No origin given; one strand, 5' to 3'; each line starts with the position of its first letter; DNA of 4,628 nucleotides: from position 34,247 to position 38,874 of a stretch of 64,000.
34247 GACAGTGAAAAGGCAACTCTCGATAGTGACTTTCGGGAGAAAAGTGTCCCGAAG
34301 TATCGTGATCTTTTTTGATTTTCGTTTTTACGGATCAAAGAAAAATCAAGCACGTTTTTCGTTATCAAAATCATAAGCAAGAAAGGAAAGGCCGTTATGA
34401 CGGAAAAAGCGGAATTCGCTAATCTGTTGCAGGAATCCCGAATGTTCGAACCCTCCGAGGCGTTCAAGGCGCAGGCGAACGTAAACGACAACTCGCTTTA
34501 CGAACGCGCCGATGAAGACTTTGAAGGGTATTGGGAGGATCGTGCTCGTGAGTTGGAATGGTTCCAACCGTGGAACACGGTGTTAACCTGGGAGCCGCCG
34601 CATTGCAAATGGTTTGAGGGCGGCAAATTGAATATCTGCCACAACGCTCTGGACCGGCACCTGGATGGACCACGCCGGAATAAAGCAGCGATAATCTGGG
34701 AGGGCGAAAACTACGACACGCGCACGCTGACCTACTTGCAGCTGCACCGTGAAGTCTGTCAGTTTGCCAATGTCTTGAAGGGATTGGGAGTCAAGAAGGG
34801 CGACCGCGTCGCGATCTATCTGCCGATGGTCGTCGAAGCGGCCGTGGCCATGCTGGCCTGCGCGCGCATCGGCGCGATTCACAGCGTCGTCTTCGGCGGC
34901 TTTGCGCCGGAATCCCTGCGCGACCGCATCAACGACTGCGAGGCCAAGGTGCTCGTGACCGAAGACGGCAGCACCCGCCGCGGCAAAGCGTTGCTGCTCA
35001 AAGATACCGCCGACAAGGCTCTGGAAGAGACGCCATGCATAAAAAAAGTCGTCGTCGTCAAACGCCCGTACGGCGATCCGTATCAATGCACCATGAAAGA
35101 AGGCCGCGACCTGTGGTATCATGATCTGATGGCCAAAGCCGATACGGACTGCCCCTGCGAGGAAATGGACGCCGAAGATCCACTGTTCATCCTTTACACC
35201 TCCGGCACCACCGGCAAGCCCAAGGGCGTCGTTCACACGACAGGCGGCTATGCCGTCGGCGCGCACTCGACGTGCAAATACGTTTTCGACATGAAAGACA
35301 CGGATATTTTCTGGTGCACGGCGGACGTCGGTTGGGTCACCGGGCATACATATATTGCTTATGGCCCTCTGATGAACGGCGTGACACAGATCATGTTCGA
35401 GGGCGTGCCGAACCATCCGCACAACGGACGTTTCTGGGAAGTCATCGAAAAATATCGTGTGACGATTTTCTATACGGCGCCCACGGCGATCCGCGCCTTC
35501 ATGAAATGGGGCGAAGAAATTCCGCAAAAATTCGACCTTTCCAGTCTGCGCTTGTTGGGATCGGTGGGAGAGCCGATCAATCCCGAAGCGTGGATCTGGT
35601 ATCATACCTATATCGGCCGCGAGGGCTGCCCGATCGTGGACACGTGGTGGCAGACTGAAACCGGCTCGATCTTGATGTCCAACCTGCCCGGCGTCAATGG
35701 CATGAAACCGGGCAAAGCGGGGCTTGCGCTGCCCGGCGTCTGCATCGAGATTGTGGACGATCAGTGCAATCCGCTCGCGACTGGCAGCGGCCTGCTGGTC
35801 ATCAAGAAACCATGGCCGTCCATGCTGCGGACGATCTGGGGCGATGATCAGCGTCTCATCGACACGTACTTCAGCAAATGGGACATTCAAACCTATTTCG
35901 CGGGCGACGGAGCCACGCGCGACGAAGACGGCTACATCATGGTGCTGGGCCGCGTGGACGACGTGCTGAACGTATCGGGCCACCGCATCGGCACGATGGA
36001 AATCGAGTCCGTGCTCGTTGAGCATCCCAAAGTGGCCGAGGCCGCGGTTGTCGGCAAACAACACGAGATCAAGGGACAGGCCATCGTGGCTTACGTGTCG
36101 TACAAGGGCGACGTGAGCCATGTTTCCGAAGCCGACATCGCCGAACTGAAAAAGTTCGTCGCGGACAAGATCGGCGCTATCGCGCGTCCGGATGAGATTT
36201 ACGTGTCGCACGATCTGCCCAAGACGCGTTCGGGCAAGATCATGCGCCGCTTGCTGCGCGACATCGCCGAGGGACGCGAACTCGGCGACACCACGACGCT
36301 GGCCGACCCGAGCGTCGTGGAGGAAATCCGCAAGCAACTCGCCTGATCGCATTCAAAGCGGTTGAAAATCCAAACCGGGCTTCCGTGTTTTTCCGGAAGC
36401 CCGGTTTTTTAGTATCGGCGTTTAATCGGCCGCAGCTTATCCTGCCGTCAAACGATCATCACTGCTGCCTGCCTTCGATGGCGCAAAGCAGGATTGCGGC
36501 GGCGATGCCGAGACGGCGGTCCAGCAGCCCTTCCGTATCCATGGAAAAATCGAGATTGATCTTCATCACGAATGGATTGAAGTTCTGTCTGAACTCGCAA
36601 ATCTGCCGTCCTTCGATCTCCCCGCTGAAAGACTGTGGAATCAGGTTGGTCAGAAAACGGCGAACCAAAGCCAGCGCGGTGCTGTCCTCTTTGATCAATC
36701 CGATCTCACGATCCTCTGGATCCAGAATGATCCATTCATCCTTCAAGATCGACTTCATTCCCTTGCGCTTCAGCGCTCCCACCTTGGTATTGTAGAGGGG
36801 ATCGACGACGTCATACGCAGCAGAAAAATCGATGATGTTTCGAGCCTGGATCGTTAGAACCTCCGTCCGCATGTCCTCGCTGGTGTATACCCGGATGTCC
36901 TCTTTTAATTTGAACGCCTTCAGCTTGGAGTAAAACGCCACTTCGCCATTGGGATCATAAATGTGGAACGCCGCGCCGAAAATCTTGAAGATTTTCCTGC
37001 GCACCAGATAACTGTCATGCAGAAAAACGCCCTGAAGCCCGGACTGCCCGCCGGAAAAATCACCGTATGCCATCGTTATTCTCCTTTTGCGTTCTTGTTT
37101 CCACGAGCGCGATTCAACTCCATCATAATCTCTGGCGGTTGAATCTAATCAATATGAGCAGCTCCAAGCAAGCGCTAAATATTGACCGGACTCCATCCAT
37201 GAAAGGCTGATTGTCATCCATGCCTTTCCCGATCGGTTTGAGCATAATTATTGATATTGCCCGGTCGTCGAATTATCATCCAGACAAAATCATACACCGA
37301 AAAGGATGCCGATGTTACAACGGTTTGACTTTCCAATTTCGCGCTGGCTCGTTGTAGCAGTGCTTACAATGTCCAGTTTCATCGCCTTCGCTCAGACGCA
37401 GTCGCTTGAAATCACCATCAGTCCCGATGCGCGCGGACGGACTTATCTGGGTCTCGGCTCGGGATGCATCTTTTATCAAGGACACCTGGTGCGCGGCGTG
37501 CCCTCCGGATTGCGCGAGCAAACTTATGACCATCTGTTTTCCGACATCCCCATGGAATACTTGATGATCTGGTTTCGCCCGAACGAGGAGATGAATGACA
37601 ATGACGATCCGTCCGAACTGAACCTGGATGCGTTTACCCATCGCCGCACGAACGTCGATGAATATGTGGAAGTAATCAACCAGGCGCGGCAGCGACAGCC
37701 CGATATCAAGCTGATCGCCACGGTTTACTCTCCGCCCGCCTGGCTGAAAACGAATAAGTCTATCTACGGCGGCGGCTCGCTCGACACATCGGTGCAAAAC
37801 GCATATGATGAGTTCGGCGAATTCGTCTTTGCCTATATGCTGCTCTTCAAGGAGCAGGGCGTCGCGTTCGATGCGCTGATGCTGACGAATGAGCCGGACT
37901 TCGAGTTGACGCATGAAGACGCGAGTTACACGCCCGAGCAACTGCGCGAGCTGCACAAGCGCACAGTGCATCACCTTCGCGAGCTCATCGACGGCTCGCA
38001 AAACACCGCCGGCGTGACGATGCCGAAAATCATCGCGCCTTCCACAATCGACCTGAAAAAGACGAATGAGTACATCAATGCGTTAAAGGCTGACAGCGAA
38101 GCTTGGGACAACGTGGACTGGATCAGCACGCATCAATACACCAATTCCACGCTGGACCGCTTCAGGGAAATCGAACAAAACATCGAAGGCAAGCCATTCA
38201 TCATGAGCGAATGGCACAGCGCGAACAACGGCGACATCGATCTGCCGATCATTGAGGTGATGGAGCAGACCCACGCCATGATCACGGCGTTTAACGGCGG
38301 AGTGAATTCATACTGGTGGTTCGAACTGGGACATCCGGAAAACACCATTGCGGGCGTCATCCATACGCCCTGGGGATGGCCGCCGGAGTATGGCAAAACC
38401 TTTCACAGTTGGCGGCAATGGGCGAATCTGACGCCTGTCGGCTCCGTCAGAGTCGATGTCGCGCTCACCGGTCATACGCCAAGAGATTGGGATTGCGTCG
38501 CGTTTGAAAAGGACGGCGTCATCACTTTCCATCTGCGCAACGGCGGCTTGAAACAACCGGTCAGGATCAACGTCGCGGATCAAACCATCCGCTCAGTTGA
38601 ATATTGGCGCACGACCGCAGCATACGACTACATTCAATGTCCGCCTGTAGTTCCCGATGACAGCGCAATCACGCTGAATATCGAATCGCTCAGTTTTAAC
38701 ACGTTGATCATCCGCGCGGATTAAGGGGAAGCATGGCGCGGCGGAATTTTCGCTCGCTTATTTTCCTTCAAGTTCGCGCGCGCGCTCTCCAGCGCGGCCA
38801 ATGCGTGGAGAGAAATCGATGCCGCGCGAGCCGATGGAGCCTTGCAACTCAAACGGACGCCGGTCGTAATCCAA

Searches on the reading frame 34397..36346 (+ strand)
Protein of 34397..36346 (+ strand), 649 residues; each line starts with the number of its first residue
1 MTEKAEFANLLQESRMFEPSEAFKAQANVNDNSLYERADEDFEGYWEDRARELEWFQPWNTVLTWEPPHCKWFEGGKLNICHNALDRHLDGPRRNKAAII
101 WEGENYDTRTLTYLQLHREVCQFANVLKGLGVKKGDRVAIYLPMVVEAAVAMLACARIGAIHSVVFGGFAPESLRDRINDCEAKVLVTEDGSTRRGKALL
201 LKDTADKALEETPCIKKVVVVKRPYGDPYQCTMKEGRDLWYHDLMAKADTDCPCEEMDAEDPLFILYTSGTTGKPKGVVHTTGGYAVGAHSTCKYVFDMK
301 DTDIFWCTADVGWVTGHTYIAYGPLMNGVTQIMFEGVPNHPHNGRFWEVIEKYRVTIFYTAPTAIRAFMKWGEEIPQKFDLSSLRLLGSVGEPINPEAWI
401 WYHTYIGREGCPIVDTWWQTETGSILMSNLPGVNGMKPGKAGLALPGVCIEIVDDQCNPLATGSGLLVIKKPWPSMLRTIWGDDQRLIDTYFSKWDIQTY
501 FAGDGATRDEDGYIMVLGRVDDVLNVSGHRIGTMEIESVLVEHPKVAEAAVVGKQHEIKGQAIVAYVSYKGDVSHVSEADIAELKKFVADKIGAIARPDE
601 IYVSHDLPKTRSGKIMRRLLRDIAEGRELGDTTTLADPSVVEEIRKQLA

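Call 14: search_protein_families(library=pfam, proteins=[window:34397-36346:+], max_evalue=0.0001)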
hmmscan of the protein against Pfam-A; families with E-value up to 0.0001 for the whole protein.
window:34397-36346:+ (649 aa): 3 families
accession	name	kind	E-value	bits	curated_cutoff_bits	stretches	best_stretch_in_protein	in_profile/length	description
PF00501.34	AMP-binding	-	4.5e-89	299.4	29.9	1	94-473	9-378/384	AMP-binding enzyme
PF13193.12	AMP-binding_C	-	5.6e-25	88.5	24.5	1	535-614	1-76/76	AMP-binding enzyme C-terminal domain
PF16177.11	ACAS_N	-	3.1e-20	72.2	27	1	33-84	3-55/55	Acetyl-coenzyme A synthetase N-terminus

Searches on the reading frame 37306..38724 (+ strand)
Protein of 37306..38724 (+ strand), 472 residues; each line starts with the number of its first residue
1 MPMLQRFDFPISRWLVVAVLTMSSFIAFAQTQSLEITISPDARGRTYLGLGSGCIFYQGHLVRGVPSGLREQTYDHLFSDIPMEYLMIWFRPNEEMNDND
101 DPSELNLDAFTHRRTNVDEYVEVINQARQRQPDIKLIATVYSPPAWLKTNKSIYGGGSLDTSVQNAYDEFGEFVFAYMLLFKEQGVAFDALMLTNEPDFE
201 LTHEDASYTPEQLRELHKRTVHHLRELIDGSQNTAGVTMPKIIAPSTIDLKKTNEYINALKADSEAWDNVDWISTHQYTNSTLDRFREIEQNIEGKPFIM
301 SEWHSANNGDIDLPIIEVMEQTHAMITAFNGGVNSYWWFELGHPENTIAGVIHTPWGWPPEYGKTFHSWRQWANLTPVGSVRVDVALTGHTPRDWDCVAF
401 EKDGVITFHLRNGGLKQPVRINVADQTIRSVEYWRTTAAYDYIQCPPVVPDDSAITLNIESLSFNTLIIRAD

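Call 14: search_protein_families(library=pfam, proteins=[window:37306-38724:+], max_evalue=0.0001)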
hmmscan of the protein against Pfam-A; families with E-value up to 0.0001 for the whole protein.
window:37306-38724:+ (472 aa): 2 families
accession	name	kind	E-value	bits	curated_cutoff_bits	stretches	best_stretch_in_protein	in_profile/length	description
PF02055.22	Glyco_hydro_30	-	4.1e-13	49.5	23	1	99-284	59-242/348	Glycosyl hydrolase family 30 TIM-barrel domain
PF02057.21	Glyco_hydro_59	-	2.8e-05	24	27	1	123-319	79-237/294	Glycosyl hydrolase family 59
